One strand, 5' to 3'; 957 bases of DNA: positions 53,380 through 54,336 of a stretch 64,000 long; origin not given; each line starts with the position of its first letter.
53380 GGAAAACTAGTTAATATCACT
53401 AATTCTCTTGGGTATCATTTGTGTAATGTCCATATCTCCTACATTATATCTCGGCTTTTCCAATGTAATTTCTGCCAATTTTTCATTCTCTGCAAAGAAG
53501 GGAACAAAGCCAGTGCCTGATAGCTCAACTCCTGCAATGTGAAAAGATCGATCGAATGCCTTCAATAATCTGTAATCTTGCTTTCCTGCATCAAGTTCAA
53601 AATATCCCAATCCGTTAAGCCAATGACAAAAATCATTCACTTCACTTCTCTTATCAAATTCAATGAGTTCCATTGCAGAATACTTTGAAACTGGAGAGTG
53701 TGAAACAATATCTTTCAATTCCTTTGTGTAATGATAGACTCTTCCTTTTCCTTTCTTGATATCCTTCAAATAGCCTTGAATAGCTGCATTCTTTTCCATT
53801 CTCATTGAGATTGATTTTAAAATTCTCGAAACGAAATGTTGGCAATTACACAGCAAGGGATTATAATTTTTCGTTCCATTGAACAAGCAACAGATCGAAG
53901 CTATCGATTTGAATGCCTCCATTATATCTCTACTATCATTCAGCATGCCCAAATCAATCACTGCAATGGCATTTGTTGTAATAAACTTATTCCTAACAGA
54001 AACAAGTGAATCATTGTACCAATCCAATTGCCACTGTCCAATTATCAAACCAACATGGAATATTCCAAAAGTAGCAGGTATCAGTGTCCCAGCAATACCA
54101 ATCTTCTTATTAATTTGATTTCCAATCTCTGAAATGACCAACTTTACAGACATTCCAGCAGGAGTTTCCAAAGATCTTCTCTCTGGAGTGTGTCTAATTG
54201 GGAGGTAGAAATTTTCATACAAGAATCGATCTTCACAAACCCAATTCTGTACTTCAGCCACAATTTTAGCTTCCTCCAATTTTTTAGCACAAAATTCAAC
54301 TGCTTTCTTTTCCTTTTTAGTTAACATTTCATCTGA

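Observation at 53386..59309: Segmentally duplicated, N-myristoylated PPPDE/NlpC-P60-like proteins flanking a TPR/F-box gene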

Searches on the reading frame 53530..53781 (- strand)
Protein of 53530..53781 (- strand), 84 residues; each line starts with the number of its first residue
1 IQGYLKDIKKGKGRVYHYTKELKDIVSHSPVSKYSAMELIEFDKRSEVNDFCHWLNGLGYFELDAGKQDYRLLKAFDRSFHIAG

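Call 82: search_solved_structures(query=A6, max_evalue=10, show_alignments=1)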
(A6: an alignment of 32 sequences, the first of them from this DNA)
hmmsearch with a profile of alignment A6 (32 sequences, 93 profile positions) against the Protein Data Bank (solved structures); distinct sequences matched with E-value up to 10: 4.
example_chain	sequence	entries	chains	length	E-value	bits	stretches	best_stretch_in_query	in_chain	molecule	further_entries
5ddt_A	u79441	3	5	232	0.13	16.1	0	42-67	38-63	2-C-methyl-D-erythritol 4-phosphate cytidylyltransferase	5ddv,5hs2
5wtp_A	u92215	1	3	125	0.34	14.8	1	17-73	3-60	OmpA family protein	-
8cyk_B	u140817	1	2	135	0.67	13.8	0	16-80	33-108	HALC1_878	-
3d53_A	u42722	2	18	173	1.1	13.1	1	35-67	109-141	Inorganic pyrophosphatase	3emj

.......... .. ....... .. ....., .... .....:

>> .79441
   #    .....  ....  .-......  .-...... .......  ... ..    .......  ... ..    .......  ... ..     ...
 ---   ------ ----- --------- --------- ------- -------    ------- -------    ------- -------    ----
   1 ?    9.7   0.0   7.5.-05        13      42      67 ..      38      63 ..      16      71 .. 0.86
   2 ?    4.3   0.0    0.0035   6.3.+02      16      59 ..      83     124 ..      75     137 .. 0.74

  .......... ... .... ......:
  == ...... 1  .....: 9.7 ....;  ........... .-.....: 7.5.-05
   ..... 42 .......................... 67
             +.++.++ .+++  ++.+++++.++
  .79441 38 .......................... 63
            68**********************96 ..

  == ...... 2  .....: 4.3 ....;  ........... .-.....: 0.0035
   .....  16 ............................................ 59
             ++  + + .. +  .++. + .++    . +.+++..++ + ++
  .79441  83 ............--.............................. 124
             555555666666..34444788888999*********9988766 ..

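Call 83: search_protein_families(library=pfam, alignment_id=A6, max_evalue=1)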
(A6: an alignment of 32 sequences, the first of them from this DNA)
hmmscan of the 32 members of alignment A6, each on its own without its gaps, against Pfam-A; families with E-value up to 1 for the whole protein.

A. member 1, seq(84 aa): 1 family
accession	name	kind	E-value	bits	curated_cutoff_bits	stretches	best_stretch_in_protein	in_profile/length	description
PF25424.1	PH_35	-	0.056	13.9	28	1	39-81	88-128/192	Fungal deubiquitinating enzyme PH domain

B. families by the number of members that match (of 32 scanned): 25 families
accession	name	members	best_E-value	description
PF25424.1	PH_35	2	0.036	Fungal deubiquitinating enzyme PH domain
PF18587.6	PLL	1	0.015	PTX/LNS-Like (PLL) domain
PF18330.7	Lig_C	1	0.022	Ligase Pab1020 C-terminal region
PF09109.15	Xol-1_GHMP-like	1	0.038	Switch protein XOL-1, GHMP-like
PF18323.6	CSN5_C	1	0.041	Cop9 signalosome subunit 5 C-terminal domain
PF05846.17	Chordopox_A15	1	0.044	Chordopoxvirus A15 protein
PF10719.14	ComFB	1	0.046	Late competence development protein ComFB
PF21097.3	SR_plectin_7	1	0.054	Spectrin repeat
PF23792.1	CD1375-like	1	0.06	CD1375-like protein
PF22356.1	MACPF_b-prism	1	0.063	MACPF/perforin-like, beta-prism domain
PF16511.11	FERM_f0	1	0.069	N-terminal or F0 domain of Talin-head FERM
PF10018.14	Med4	1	0.082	Vitamin-D-receptor interacting Mediator subunit 4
PF08624.15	CRC_subunit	1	0.084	Chromatin remodelling complex Rsc7/Swp82 subunit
PF12290.13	DUF3802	1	0.093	Protein of unknown function (DUF3802)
PF13657.11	Couple_hipA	1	0.1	HipA N-terminal domain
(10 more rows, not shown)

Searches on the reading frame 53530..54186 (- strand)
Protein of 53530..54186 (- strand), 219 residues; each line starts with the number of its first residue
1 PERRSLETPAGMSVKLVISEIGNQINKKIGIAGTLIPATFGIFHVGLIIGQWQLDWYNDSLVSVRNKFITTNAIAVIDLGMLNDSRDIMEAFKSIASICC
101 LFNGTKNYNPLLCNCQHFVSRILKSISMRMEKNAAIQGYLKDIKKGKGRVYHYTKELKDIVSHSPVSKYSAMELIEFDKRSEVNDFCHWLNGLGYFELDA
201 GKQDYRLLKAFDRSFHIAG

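Call 40: search_solved_structures(query=A3, max_evalue=10, show_alignments=3)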
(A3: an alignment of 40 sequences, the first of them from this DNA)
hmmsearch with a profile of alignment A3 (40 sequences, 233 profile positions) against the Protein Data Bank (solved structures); distinct sequences matched with E-value up to 10: 4.
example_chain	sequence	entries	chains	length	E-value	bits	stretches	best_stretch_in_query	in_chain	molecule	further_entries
2wp7_A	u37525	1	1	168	0.012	18.4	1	12-131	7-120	PPPDE PEPTIDASE DOMAIN-CONTAINING PROTEIN 2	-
8cyk_B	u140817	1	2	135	0.028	17.1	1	89-202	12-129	HALC1_878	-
3ebq_A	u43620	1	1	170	0.12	15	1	10-130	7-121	MOLECULE: PPPDE1 (PERMUTED PAPAIN FOLD PEPTIDASES OF DSRNA VIRUSES AND EUKARYOTES 1), UPF0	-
6v98_A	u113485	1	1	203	1.2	11.7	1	111-161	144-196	Cysteine hydrolase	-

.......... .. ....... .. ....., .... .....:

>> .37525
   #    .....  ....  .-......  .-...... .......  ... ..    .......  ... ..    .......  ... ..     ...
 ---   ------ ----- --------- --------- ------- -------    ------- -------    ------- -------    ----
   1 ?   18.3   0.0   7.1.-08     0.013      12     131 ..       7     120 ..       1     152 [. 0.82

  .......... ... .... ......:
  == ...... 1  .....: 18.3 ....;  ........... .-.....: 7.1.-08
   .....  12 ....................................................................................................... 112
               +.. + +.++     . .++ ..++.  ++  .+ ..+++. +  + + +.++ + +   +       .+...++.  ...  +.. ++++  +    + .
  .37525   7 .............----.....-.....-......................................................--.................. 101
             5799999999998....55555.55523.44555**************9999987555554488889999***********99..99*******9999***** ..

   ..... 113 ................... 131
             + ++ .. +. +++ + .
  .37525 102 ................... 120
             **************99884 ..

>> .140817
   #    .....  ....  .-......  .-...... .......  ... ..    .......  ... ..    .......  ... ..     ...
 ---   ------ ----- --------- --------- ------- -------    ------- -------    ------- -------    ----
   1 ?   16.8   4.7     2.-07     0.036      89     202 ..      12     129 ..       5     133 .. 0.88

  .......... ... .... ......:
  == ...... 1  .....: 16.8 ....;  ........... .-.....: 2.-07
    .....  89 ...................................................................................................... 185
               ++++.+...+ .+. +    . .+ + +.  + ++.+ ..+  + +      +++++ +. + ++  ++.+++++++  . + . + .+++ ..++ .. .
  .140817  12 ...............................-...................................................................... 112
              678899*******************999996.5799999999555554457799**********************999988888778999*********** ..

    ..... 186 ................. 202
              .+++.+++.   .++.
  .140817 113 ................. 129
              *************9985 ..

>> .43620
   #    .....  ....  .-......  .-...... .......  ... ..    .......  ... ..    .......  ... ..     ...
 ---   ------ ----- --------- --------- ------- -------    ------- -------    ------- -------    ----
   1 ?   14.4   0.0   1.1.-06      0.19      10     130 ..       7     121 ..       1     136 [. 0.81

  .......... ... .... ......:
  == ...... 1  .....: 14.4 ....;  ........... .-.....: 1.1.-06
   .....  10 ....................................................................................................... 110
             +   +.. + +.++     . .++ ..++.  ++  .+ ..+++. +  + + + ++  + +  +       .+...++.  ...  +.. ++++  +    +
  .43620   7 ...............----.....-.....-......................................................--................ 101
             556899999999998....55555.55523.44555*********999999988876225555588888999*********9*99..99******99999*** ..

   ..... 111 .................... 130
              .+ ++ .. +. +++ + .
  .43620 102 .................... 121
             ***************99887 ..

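Call 42: find_homologous_proteins(query=A3, max_evalue=0.001)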
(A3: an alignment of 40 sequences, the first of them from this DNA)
Query A3 (40 sequences) (219 aa, profile of the alignment): 18 proteins with E <= 0.001 among 5811 candidates.
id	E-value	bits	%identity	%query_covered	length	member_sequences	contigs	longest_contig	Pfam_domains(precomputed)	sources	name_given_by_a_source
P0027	1.1e-76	275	30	93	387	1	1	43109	-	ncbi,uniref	ncbi:structural maintenance of chromosomes protein [Acrasis kona]|uniref:Structural maintenance of c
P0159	5.6e-76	273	32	97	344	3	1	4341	-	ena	-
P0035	4.6e-75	270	29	94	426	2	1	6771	-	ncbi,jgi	jgi:hypothetical protein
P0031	4.7e-72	260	29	93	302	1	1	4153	-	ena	-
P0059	3.2e-62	228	28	98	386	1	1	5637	-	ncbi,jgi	jgi:hypothetical protein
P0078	2.6e-60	222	26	81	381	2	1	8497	-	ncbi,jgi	jgi:hypothetical protein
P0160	4.5e-60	221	28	94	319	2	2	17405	PF05903.21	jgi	jgi:hypothetical protein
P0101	9.4e-60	220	25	97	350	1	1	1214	-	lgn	-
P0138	3.6e-59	218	26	92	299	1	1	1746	-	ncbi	-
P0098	1.2e-57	213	23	95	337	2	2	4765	-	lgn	-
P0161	7.1e-57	211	24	92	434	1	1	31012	-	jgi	jgi:hypothetical protein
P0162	1.7e-56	209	31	62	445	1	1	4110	-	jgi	jgi:hypothetical protein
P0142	4.4e-56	208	23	93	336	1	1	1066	-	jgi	-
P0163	1.7e-54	203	29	94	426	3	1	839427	-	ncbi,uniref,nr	ncbi:hypothetical protein FDP41_002110 [Naegleria fowleri]|uniref:Uncharacterized protein n=1 Tax=Na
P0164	3.6e-50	189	24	93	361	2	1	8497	-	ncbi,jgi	jgi:hypothetical protein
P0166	1.9e-16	78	19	47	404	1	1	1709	PF05903.21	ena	-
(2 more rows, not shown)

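Call 46: predict_structure(alignment_id=A3)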
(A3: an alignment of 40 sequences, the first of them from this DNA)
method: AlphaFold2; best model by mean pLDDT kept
length: 219 residues; sequences in the alignment: 40
mean_pLDDT: 90.6   pTM: 0.86
mean pLDDT of the five models: 90.6, 90.4, 90.0, 89.6, 89.1
residues with pLDDT >= 90: 171; 70-90: 26; 50-70: 16; < 50: 6
segments of 3 or more residues with pLDDT < 50: 32-36
pLDDT, mean of each block of 10 residues (from residue 1): 76 96 59 50 91 96 91 95 96 98 96 95 97 95 89 97 93 96 98 97 98 94
secondary structure, 60 per line:
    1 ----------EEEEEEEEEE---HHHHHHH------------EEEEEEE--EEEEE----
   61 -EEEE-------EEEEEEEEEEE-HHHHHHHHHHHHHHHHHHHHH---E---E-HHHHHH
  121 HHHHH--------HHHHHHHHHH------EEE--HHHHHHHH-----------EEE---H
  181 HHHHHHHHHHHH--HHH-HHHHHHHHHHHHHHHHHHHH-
elements in order: E11-20 H24-30 E43-49 E52-56 E62-65 E73-83 H85-105 H115-125 H134-143 E150-152 H155-162 E174-176 H180-192 H199-218

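Call 55: search_protein_families(library=pfam, alignment_id=A3, max_evalue=0.1)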
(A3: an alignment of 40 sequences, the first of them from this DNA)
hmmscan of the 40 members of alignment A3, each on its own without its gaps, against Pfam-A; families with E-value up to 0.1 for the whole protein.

A. member 1, seq(219 aa): 2 families
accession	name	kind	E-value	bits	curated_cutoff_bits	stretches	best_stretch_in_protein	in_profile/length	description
PF05608.18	RTE1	-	0.027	15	29.4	1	104-133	106-135/149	RTE1-like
PF04970.19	LRAT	-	0.028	15.2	24.3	0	93-122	85-114/120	Lecithin retinol acyltransferase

B. families by the number of members that match (of 40 scanned): 19 families
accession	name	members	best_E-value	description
PF05903.20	Peptidase_C97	24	9.7e-06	PPPDE putative peptidase domain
PF16044.11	DUF4796_C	8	0.0047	DUF4796 C-terminal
PF04970.19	LRAT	5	0.0044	Lecithin retinol acyltransferase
PF05608.18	RTE1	4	0.013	RTE1-like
PF08471.15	Ribonuc_red_2_N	2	0.0021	Class II vitamin B12-dependent ribonucleotide reductase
PF25218.1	TseH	1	0.0011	Type VI secretion system effector TseH-like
PF13292.11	DXP_synthase_N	1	0.0047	1-deoxy-D-xylulose-5-phosphate synthase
PF12921.12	ATP13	1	0.011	Mitochondrial ATPase expression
PF10719.14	ComFB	1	0.015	Late competence development protein ComFB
PF12251.13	SNAPC3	1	0.018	snRNA-activating protein complex (SNAPc), subunit 3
PF00521.26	DNA_topoisoIV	1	0.026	DNA gyrase/topoisomerase IV, subunit A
PF16348.10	CoV_NSP4_C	1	0.037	Coronavirus replicase NSP4, C-terminal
PF01682.24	DB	1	0.048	DB module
PF14178.11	YppF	1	0.05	YppF-like protein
PF20161.5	VpsR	1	0.073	VpsR domain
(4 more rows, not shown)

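Call 58: fold_search(model_id=the predicted structure, library=pdb)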
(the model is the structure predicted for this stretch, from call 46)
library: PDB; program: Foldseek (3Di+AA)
matches with E <= 10: 52; with E <= 0.001: 0
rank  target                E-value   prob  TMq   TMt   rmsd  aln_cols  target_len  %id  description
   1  3ebq                  2.5e-03  1.00  0.40  0.56   5.0       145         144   17  Crystal structure of human PPPDE1 (released 2008-11-04)
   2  7qoi_FE               1.3e+00  0.01  0.12  0.05  37.6       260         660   10  Unique vertex of the phicrAss001 virion (released 2023-03-29)
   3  8zgu_A                1.4e+00  0.04  0.10  0.08  13.8       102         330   20  Crystal structural of HTNV Gn and AH100 Fab (released 2024-07-24)
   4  5l81_A                2.5e+00  0.03  0.12  0.19  15.3       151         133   12  Crystal structure of the PH domain of murine kindlin-3 (released 2017-01-11)
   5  7qoi_FJ               3.1e+00  0.01  0.12  0.05  38.3       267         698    8  Unique vertex of the phicrAss001 virion (released 2023-03-29)
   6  7o9s_A                3.3e+00  0.04  0.11  0.08  12.9        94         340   15  Hantaan virus Gn in complex with Fab nnHTN-Gn2 (released 2021-06-23)
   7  1jmw                  3.9e+00  0.01  0.10  0.14  18.9       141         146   11  Propagating Conformational Changes Over Long (And Short) Distances (released 2001-08-15)
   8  6hlr_B                3.9e+00  0.01  0.15  0.05  18.1       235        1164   11  Yeast RNA polymerase I elongation complex bound to nucleotide analog GMPCPP (core focused) (released 2019-04-03)
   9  5ovt_A                4.1e+00  0.03  0.13  0.16  13.3       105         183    5  Thiobacillus denitrificans BPH in complex with Epoxomicin (released 2017-12-06)
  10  8y0e_B                4.1e+00  0.02  0.09  0.03  13.6        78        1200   12  ASFV RNAP M1249L C-tail occupied complex4 (MCOC4) (released 2025-01-29)
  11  4it3                  4.1e+00  0.01  0.09  0.09  15.5       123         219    7  Crystal Structure of Iml3 from S. cerevisiae (released 2013-10-16)
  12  9hh2_B                4.9e+00  0.10  0.10  0.05   2.2        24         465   21  Crystal structure of the family S1_19 carrageenan sulfatase ZgCgsA from Zobellia galactanivorans in complex with hybri (released 2025-06-04)
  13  7e2k                  4.9e+00  0.04  0.18  0.26  12.8       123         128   10  Crystal structure of the RWD domain of human GCN2 - 1 (released 2021-03-17)
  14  6zqi_A                4.9e+00  0.01  0.13  0.07  20.3       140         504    9  Cryo-EM structure of Spondweni virus prME (released 2021-01-20)
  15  9lp9_A                5.2e+00  0.02  0.15  0.09  19.8       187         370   12  The cryo-EM structure of retron Eco8 in a standby state (released 2025-11-19)
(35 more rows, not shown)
